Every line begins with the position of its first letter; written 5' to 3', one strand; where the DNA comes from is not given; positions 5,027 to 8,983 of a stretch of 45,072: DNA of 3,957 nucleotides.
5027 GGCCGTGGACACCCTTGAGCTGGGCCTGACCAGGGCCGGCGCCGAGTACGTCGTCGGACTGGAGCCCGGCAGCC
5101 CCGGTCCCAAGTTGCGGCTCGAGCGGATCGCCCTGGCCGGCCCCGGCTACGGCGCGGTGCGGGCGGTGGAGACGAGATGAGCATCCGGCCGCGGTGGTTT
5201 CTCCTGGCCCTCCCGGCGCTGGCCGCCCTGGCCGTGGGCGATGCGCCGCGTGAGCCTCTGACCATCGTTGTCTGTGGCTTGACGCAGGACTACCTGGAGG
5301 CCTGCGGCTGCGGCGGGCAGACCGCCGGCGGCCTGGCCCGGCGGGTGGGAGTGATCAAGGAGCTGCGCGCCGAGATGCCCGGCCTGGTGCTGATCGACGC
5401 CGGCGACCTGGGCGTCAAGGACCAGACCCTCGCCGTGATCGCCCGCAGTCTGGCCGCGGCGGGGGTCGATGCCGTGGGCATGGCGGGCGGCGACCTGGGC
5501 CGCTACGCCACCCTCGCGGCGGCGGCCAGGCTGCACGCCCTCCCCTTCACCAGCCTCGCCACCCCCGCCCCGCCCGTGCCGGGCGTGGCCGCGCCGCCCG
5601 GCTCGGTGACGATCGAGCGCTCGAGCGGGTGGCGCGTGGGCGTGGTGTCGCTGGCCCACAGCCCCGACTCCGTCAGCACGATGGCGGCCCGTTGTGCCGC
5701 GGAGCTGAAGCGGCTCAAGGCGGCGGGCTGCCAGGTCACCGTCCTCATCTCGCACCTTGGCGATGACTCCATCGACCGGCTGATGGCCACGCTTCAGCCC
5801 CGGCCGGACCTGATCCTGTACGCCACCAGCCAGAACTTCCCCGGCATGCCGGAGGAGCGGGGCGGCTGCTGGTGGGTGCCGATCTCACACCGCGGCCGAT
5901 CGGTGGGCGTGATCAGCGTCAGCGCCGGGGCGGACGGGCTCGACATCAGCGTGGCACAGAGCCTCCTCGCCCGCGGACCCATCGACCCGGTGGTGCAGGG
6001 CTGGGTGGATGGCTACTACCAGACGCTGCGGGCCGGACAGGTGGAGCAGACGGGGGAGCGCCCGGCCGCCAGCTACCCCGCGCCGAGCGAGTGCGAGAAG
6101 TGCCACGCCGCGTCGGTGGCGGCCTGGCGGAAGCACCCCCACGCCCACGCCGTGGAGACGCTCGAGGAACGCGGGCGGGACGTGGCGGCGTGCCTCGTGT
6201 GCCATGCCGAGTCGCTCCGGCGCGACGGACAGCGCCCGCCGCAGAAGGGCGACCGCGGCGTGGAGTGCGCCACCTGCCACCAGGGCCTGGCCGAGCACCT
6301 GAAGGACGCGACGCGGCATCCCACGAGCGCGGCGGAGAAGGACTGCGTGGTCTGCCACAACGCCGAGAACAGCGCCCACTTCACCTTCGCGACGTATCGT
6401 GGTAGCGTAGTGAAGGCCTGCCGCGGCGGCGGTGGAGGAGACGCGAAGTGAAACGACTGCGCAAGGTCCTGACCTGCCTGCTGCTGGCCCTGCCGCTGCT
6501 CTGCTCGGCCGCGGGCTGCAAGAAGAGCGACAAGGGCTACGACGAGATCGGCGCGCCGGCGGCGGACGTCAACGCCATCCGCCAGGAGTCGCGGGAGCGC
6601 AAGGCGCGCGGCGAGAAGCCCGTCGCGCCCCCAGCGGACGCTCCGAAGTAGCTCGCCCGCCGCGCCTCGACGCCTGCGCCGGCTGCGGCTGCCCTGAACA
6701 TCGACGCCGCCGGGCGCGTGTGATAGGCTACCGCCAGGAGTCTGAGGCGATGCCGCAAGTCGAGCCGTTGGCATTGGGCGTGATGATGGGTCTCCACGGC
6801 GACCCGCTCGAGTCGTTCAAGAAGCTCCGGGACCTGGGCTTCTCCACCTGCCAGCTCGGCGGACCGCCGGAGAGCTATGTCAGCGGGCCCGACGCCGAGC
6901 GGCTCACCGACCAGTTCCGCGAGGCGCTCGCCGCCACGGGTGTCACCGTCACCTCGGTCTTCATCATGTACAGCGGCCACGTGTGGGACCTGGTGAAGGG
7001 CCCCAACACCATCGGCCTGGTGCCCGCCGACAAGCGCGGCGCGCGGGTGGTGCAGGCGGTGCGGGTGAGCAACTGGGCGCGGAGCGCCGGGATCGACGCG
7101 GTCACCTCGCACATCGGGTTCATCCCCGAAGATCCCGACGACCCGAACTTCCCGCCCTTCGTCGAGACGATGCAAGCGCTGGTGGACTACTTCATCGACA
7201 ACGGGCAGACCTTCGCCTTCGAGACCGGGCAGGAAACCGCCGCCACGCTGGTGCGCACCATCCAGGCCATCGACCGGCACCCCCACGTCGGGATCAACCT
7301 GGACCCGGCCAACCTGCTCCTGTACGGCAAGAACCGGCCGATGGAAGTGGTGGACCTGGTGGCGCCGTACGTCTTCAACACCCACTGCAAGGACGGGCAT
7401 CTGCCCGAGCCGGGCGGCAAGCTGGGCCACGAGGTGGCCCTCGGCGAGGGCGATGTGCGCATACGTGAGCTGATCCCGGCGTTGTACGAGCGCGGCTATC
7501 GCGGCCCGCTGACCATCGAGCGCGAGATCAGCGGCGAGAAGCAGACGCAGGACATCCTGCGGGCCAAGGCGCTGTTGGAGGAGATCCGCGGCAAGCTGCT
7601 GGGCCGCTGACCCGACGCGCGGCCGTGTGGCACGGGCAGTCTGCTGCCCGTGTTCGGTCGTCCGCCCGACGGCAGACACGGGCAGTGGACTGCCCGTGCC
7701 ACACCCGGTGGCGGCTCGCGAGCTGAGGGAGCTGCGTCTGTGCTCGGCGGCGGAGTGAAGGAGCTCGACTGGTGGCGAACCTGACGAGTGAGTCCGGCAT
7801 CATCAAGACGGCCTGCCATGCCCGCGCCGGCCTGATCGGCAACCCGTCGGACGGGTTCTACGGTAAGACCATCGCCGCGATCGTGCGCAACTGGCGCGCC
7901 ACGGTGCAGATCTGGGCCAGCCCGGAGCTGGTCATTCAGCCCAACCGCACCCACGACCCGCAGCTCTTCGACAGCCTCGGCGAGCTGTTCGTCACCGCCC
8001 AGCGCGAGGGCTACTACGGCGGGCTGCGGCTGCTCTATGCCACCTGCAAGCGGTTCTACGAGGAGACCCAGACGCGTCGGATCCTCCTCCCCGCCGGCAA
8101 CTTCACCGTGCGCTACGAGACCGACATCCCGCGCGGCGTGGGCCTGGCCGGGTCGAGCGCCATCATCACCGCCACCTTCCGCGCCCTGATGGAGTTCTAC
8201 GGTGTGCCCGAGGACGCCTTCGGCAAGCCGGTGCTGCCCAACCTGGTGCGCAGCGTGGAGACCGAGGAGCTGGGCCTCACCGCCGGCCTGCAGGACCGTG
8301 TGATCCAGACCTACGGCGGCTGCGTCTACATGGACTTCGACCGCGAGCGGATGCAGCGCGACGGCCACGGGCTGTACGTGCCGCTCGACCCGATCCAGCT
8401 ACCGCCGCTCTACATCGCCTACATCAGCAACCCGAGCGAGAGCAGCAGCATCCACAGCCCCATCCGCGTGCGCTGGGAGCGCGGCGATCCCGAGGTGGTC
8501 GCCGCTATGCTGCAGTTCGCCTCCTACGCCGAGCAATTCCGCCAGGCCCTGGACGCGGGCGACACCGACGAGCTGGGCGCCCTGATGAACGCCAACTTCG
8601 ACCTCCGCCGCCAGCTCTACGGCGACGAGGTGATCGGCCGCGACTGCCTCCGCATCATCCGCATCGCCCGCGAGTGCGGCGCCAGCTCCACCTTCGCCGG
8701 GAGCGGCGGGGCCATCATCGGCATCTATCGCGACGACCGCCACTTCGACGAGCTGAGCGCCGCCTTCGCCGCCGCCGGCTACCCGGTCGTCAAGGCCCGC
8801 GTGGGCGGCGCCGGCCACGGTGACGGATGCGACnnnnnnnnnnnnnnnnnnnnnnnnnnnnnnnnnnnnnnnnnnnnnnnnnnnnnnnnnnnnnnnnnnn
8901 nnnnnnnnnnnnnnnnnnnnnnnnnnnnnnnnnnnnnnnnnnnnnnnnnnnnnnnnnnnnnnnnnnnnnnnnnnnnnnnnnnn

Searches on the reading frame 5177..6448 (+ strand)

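Call 81: search_protein_families(library=pfam, proteins=[window:5177-6448:+], max_evalue=0.0001)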
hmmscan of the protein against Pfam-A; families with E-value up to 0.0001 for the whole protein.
window:5177-6448:+ (424 aa): 2 families
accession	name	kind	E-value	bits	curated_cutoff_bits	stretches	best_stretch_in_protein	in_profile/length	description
PF13435.11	Cytochrome_C554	-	2.3e-07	32.1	20.8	1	305-368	1-83/84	Cytochrome c554 and c-prime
PF14522.11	Cytochrome_C7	-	1.7e-05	24.9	24.8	0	360-400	12-54/67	Cytochrome c7 and related cytochrome c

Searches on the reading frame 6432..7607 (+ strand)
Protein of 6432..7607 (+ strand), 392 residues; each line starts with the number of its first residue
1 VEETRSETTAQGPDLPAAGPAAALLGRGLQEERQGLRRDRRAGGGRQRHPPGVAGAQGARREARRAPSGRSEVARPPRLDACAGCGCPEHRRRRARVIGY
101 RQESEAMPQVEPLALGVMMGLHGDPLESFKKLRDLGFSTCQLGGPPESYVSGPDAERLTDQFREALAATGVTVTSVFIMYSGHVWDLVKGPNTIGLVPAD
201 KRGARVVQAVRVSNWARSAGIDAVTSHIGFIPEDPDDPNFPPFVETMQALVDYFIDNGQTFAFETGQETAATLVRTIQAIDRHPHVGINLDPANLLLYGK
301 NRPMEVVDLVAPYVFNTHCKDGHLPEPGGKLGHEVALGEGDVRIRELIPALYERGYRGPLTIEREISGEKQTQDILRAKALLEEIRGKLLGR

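Call 81: search_protein_families(library=pfam, proteins=[window:6432-7607:+], max_evalue=0.0001)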
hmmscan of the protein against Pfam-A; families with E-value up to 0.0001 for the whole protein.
window:6432-7607:+ (392 aa): 1 family
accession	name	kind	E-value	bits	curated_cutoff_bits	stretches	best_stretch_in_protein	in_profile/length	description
PF01261.30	AP_endonuc_2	-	4.4e-27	95.8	31.1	1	129-374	1-241/249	Xylose isomerase-like TIM barrel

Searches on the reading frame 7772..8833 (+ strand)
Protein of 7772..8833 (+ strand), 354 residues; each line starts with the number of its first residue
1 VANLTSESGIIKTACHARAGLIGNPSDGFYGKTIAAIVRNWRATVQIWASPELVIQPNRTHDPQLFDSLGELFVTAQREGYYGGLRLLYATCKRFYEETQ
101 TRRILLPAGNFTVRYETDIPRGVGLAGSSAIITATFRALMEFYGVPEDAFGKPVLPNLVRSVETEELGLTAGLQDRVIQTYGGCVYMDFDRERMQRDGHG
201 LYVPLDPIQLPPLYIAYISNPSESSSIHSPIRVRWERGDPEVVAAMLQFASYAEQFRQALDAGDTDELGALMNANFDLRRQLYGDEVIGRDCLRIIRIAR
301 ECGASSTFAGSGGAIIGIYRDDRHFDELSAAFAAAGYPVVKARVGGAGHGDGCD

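Call 81: search_protein_families(library=pfam, proteins=[window:7772-8833:+], max_evalue=0.0001)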
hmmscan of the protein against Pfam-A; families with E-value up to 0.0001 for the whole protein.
window:7772-8833:+ (354 aa): 2 families
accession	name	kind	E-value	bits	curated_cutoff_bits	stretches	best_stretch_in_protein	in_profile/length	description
PF00288.32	GHMP_kinases_N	-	1.8e-10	41.3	22.3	1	87-183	2-87/87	GHMP kinases N terminal domain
PF08544.19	GHMP_kinases_C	-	9.3e-07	29.6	21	1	257-336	2-83/85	GHMP kinases C terminal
